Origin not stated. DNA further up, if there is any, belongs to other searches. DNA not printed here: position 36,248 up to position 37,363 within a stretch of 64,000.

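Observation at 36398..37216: RNA polymerase alpha subunit lacks the C-terminal domain and instead ends in an acidic linker plus AT-hook (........)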

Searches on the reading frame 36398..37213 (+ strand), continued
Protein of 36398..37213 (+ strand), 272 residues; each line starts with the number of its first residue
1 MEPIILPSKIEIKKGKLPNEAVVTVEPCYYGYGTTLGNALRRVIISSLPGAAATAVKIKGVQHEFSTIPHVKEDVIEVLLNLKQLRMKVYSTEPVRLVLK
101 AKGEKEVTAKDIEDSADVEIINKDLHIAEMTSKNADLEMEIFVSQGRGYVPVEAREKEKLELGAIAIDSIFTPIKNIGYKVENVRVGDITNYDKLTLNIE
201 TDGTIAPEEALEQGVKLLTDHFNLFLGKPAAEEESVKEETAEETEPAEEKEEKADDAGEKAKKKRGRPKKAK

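Call 28: find_related_loci(query=window:36398-37213:+, collection=genome_contigs, flank=3000)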
Query window:36398-37213:+ (272 aa) in genome_contigs; peptide patterns used: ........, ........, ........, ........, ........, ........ (x = any residue, [..] = any of these).
599 stretches matched a pattern (row limit reached: there are more); 407 encode a relative of the query (tblastn E <= 1e-3); the best 80 are kept; 80 distinct loci.
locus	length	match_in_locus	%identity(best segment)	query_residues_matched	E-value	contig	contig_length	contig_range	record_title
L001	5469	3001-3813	79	1-268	8e-136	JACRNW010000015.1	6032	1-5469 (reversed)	MAG: Candidatus Falkowbacteria bacterium isolate NC_groundwater_1945_Pr3_S-0.2um_44_4 scaffold_489991, whole genome shot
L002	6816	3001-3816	76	1-271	6e-132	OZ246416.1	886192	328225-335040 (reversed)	MAG: uncultured Gammaproteobacteria bacterium isolate binchicken_co266_193 genome assembly, chromosome: 1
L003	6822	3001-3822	77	1-272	2e-131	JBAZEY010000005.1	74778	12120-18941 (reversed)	MAG: Patescibacteria group bacterium isolate SO_2017_LW3_137 NODE_680_length_74778_cov_6.223078_LW162_2017, whole genome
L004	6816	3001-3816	77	1-272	3e-130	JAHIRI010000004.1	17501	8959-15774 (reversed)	MAG: Patescibacteria group bacterium isolate MM_PC_MetaG.mb.12 MM_PC_MetaG.mb.12_k141_77511, whole genome shotgun sequen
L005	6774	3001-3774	67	1-248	1e-113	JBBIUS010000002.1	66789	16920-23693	MAG: Candidatus Falkowbacteria bacterium isolate ETS170220_bin_59 NODE_285_length_66789_cov_5.09487, whole genome shotgu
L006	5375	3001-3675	68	1-225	8e-105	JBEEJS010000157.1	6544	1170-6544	MAG: Candidatus Parcubacteria bacterium isolate cobbmillcreek_2019_sw_WHONDRS-S19S_0090_B_bin.14 scaffold_623552, whole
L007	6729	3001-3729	62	1-243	4e-101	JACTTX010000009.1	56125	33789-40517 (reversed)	MAG: Candidatus Magasanikiibacteriota bacterium isolate B4_bin.18 scaffold_263, whole genome shotgun sequence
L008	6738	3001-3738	60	1-245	8e-98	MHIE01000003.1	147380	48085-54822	MAG: Candidatus Buchananbacteria bacterium RIFCSPHIGHO2_01_FULL_44_11 rifcsphigho2_01_scaffold_1150, whole genome shotgu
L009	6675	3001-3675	65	1-225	1e-96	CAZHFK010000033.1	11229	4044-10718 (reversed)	MAG TPA_asm: uncultured Gammaproteobacteria bacterium isolate SRP141376_co1_395 genome assembly, contig: NODE_10868_leng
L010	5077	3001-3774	56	1-270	2e-95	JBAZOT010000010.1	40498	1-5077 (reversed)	MAG: Patescibacteria group bacterium isolate SO_2017_SWC_12 scaffold_871_c1_LP-4_2017, whole genome shotgun sequence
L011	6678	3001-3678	63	1-225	1e-94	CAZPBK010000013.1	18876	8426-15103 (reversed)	MAG TPA_asm: uncultured Gammaproteobacteria bacterium isolate binchicken_co13_472 genome assembly, contig: NODE_4151_len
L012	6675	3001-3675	63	1-225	1e-93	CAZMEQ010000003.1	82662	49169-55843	MAG TPA_asm: uncultured Gammaproteobacteria bacterium isolate binchicken_co154_115 genome assembly, contig: NODE_249_len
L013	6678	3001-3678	62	1-226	2e-93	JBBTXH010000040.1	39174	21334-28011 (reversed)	MAG: Patescibacteria group bacterium isolate H51-bin326_1 H51_bin326_1_000000000040, whole genome shotgun sequence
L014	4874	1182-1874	63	1-232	3e-93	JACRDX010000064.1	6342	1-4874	MAG: Candidatus Falkowbacteria bacterium isolate NC_groundwater_1684_Pr3_B-0.1um_41_9 SR-2_scaffold_141_3502596, whole g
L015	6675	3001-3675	62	1-225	4e-93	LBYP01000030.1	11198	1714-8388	MAG: Parcubacteria group bacterium GW2011_GWA2_40_23 UT91_C0030, whole genome shotgun sequence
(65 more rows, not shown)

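Call 32: search_protein_representatives(protein=window:36398-37213:+)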
Query: 272 residues. Proteins with E-value up to 0.001 (for the whole library): 9192; up to 1e-10: 5756; up to 1e-30: 1276. The best 150 are listed.
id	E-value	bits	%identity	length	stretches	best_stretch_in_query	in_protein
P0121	5.9e-112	389.7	48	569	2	24-253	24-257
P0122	4.7e-91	321.2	57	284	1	1-265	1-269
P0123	5.8e-86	304.5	54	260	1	1-257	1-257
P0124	2.7e-84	299.1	57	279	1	1-255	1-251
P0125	5.9e-84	297.9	56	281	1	1-252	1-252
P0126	1.2e-83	296.9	43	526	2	17-225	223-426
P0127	7.2e-80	284.5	56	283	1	1-270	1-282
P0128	5.8e-78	278.3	53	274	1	4-271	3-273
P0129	1.6e-77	276.8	54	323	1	5-243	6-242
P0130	1.8e-76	273.4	52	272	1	5-270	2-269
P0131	1.1e-75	270.8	53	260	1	3-238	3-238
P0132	4.5e-74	265.6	51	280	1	11-262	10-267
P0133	3.0e-72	259.6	58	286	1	35-247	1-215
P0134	1.1e-71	257.8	52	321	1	3-258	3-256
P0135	1.7e-71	257.1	52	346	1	1-259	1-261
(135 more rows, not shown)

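Call 51: predict_structure(alignment_id=A1)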
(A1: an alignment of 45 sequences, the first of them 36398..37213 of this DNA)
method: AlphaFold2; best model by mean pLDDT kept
length: 272 residues; sequences in the alignment: 45
mean_pLDDT: 81.3   pTM: 0.69
mean pLDDT of the five models: 81.3, 80.8, 80.7, 80.4, 79.6
residues with pLDDT >= 90: 158; 70-90: 59; 50-70: 16; < 50: 39
segments of 3 or more residues with pLDDT < 50: 232-263, 265-267, 269-271
pLDDT, mean of each block of 10 residues (from residue 1): 68 93 91 92 93 90 71 88 93 93 94 93 94 91 93 81 87 94 85 93 93 93 80 38 36 40 46 50
secondary structure, 60 per line:
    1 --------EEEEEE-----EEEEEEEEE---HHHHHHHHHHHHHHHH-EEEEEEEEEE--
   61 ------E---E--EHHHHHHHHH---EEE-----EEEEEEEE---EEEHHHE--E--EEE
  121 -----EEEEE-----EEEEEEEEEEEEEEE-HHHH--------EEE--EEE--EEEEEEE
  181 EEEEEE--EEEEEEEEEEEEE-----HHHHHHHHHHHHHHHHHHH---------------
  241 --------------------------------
elements in order: E9-14 E20-28 H32-47 E49-58 H75-83 E87-89 E95-102 E106-108 E118-120 E126-130 E136-150 H152-155 E164-166 E169-171 E174-186 E189-201 H207-225
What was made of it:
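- On Bacterial DNA-directed RNA polymerase subunit alpha (RpoA, TIGR02027): The AlphaFold2 model is confident over the NTD (call 51).
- On AT-hook motif (Pfam PF02178 / SMART SM00384): pLDDT <50 and no secondary structure for residues 232-271 (call 51).
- Checked: AlphaFold2 gives pLDDT >90 for most of residues 11-228 and <50 with no secondary structure for 232-271 (call 51).
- Disorder of residues 232-271: call 51.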

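Call 61: find_encoding_contigs(protein=P0001, flank=1000, max_places=3)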
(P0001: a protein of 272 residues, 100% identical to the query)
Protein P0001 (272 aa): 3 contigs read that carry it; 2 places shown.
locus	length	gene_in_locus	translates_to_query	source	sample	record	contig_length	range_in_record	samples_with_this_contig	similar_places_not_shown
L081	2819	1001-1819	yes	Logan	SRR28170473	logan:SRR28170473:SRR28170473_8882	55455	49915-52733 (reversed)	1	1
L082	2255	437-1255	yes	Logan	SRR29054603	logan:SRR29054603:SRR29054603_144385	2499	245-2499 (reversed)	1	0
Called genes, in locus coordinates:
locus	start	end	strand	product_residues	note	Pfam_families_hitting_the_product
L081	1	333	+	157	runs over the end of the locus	PF00411:Ribosomal_S11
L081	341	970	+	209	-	PF00163:Ribosomal_S4, PF01479:S4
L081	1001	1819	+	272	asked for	PF01193:RNA_pol_L, PF01000:RNA_pol_A_bac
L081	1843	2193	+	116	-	PF01196:Ribosomal_L17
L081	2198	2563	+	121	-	PF00572:Ribosomal_L13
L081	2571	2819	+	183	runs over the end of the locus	PF00380:Ribosomal_S9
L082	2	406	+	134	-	?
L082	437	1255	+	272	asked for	PF01193:RNA_pol_L, PF01000:RNA_pol_A_bac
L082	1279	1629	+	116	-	PF01196:Ribosomal_L17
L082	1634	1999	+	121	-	PF00572:Ribosomal_L13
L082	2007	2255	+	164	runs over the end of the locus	?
